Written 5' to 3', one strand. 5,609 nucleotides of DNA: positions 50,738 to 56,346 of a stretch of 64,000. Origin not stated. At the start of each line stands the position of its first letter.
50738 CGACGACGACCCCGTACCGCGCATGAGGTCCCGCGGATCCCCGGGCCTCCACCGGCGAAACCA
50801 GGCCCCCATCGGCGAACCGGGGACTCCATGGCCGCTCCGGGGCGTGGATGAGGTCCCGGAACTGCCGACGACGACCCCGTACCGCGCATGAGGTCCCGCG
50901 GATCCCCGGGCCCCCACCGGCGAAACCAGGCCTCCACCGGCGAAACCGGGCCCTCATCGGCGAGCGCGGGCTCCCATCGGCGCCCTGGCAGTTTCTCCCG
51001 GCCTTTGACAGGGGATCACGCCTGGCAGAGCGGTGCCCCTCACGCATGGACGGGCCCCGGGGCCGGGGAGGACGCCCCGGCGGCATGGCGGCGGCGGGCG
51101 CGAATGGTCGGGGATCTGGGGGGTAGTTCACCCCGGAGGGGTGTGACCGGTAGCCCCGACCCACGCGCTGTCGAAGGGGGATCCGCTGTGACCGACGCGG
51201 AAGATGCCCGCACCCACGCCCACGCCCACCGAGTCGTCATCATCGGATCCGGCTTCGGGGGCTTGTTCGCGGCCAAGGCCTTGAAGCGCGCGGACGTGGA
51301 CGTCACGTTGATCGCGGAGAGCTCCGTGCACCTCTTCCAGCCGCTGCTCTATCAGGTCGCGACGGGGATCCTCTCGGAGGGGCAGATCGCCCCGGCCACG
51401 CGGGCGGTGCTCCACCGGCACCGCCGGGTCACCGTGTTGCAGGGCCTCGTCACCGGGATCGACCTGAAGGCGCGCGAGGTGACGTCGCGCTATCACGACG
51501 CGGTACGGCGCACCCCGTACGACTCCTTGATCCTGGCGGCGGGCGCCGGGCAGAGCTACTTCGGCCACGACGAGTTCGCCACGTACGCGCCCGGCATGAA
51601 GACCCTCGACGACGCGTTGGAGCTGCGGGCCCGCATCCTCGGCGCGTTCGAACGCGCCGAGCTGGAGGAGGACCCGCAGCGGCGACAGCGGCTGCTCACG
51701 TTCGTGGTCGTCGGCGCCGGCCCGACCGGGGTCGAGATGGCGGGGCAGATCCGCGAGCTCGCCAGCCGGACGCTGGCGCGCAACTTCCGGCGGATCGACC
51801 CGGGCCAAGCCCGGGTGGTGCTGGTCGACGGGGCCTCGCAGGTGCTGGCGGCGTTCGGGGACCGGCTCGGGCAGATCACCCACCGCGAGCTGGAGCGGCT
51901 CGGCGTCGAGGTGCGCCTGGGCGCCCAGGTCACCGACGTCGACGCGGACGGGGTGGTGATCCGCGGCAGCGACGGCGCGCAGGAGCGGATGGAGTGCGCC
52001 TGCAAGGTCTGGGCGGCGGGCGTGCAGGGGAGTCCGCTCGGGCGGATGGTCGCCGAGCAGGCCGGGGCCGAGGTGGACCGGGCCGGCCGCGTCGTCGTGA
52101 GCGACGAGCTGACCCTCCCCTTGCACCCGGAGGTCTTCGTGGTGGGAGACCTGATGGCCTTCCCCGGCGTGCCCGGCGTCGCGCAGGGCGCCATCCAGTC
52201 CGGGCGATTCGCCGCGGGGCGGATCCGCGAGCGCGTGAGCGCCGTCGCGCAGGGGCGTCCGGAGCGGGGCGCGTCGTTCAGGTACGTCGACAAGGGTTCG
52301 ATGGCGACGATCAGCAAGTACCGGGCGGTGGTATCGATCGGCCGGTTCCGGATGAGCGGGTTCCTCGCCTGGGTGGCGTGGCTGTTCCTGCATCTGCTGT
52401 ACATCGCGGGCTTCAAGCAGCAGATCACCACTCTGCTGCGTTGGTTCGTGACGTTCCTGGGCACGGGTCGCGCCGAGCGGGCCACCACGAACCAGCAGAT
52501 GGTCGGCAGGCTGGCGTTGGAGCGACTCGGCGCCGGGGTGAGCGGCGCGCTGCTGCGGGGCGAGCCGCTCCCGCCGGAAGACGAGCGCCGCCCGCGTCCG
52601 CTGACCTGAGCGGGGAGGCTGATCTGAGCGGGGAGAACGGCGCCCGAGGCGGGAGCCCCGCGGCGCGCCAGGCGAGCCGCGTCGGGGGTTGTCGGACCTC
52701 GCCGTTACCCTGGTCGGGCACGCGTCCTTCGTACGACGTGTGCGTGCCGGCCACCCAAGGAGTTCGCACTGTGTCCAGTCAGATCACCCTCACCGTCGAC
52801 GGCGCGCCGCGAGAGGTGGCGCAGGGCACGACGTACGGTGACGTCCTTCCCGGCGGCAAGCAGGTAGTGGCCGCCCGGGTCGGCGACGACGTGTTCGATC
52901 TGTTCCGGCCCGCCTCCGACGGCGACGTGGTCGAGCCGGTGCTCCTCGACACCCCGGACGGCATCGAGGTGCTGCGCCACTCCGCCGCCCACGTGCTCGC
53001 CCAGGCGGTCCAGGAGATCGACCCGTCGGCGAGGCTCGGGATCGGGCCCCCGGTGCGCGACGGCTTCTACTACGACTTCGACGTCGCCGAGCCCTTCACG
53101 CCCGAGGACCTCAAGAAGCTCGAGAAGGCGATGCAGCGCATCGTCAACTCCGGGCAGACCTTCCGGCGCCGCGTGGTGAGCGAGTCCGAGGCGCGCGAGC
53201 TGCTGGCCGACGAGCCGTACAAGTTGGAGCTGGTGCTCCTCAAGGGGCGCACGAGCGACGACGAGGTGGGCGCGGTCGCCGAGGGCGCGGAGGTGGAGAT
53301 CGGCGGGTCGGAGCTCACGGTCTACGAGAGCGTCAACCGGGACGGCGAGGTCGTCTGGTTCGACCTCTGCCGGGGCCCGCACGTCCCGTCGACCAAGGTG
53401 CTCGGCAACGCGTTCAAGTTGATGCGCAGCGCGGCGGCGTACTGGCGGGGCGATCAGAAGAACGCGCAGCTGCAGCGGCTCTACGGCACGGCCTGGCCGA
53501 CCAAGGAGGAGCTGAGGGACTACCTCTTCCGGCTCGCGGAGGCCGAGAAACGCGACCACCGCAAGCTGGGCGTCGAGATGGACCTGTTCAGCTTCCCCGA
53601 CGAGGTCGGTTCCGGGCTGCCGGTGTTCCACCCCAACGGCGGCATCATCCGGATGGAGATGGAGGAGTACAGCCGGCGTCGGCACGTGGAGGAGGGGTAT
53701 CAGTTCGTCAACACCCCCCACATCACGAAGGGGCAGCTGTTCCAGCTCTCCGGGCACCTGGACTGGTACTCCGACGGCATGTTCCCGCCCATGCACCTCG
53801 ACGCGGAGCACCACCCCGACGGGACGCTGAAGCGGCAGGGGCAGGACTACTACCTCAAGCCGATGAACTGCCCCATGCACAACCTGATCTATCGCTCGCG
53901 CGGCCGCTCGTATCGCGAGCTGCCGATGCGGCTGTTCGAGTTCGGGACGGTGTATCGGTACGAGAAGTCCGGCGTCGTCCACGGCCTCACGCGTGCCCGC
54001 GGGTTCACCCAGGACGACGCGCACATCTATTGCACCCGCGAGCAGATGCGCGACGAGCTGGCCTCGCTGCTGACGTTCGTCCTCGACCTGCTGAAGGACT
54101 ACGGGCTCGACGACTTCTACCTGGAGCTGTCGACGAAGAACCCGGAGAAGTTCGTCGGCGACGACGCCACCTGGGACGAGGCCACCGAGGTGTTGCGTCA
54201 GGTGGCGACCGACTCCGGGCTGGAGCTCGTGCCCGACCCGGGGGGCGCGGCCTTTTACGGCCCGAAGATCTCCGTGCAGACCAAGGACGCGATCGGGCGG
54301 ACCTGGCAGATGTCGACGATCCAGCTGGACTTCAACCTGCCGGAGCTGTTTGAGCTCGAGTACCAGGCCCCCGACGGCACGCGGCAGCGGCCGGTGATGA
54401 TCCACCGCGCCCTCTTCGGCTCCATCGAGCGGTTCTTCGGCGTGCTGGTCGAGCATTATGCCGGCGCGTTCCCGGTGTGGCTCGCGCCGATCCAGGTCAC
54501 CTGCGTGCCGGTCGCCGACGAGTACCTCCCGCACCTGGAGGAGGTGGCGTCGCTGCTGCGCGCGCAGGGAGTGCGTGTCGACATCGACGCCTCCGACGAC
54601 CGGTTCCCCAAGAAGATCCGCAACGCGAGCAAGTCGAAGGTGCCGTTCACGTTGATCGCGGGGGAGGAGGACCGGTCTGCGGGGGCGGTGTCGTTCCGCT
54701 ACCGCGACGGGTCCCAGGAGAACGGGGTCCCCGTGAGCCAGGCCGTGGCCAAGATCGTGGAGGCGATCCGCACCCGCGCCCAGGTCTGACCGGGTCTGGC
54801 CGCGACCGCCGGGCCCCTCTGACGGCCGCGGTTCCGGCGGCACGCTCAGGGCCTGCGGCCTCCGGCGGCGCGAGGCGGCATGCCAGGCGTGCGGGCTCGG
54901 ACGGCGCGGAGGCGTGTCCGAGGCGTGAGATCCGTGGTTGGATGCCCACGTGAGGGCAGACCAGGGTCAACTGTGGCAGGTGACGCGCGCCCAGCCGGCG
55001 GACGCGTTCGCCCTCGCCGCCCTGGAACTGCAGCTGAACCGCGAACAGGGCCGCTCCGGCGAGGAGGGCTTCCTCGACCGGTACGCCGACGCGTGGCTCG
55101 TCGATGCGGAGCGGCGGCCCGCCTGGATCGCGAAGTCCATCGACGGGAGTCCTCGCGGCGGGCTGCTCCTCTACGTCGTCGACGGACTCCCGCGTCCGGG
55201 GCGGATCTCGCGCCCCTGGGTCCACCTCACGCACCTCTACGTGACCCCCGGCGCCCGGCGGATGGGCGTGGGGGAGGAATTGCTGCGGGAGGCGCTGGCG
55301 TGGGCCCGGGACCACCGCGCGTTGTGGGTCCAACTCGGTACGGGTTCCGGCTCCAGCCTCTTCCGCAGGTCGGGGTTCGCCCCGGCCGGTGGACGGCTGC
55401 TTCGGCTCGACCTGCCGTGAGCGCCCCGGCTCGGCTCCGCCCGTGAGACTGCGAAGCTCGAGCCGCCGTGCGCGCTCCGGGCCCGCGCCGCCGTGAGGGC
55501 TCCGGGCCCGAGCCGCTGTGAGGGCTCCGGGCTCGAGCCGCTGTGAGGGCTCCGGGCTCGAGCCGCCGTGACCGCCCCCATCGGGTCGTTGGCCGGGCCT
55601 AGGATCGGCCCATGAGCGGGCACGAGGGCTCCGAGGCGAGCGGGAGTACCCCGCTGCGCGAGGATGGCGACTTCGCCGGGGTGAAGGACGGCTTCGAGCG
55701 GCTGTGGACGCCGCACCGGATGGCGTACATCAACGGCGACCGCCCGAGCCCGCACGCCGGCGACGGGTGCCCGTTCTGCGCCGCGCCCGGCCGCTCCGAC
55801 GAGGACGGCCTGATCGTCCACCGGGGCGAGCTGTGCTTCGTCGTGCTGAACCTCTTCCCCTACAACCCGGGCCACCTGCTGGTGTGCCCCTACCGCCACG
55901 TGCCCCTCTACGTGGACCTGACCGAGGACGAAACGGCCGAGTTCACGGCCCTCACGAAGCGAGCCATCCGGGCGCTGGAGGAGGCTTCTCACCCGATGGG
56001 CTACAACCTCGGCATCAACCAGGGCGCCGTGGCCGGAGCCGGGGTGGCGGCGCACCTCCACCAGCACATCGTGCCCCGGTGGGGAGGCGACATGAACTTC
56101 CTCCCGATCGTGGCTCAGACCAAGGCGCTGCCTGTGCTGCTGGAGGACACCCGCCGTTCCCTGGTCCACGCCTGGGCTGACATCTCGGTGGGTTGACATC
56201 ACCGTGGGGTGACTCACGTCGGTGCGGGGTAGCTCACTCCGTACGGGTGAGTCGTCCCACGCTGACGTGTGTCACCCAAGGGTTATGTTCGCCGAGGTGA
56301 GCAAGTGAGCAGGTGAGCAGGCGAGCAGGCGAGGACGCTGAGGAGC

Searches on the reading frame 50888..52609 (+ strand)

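Call 20: search_protein_families(library=pfam, proteins=[window:50888-52609:+])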
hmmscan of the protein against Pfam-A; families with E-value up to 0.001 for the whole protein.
window:50888-52609:+ (573 aa): 5 families
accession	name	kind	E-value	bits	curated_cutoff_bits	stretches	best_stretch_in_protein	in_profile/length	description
PF07992.20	Pyr_redox_2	-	5.2e-48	164.4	26.1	1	115-439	2-291/291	Pyridine nucleotide-disulphide oxidoreductase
PF00070.33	Pyr_redox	-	4.2e-15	56.5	22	1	272-356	2-71/82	Pyridine nucleotide-disulphide oxidoreductase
PF01134.28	GIDA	-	2.2e-06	27.5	22.1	0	116-147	2-33/391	Glucose inhibited division protein A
PF03486.20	HI0933_like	-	6.6e-05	22.9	50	0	115-144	2-31/244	HI0933-like protein Rossmann domain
PF01266.30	DAO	-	0.0003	20.9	27.9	0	115-144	1-30/353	FAD dependent oxidoreductase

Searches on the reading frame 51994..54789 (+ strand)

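Call 87: search_protein_families(library=pfam, proteins=[window:51994-54789:+])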
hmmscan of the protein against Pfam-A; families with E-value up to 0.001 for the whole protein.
window:51994-54789:+ (931 aa): 3 families
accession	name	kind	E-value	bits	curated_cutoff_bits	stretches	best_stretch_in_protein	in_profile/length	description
PF00587.30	tRNA-synt_2b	-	3e-42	145.2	29.3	1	614-822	6-179/179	tRNA synthetase class II core domain (G, H, P, S and T)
PF03129.25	HGTP_anticodon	-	4e-17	62.6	21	1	834-923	1-93/94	Anticodon binding domain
PF07973.19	tRNA_SAD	-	4.7e-11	42.9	24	1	448-497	8-44/44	Threonyl and Alanyl tRNA synthetase second additional domain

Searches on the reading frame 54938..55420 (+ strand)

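Call 20: search_protein_families(library=pfam, proteins=[window:54938-55420:+])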
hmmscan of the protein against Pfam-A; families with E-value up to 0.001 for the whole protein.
window:54938-55420:+ (160 aa): 3 families
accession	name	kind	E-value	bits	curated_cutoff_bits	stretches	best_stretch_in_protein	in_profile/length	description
PF00583.31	Acetyltransf_1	-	8.9e-11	42.5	20.7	1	47-131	18-98/116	Acetyltransferase (GNAT) family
PF13508.13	Acetyltransf_7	-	1.2e-06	29.2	27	1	89-148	28-83/84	Acetyltransferase (GNAT) domain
PF14542.12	Acetyltransf_CG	-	0.00066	20.2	30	0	95-126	25-56/80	GCN5-related N-acetyl-transferase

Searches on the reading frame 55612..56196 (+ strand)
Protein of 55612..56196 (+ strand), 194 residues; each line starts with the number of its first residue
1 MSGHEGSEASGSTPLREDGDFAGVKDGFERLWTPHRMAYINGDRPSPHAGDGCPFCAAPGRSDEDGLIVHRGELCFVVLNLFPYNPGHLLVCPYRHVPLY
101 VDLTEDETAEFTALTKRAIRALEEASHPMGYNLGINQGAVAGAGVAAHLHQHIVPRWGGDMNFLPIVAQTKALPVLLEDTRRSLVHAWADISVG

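Call 20: search_protein_families(library=pfam, proteins=[window:55612-56196:+])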
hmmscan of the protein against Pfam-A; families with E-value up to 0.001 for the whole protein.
window:55612-56196:+ (194 aa): 3 families
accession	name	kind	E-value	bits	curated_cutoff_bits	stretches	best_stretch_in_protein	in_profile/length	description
PF01230.28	HIT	-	2.7e-17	63.6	21.5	1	66-156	6-95/98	HIT domain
PF04677.20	CwfJ_C_1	-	0.0005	20.4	21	1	49-116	10-76/122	Protein similar to CwfJ C-terminus 1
PF11969.13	DcpS_C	-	0.00056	20.8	24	1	53-154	2-100/114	Scavenger mRNA decapping enzyme C-term binding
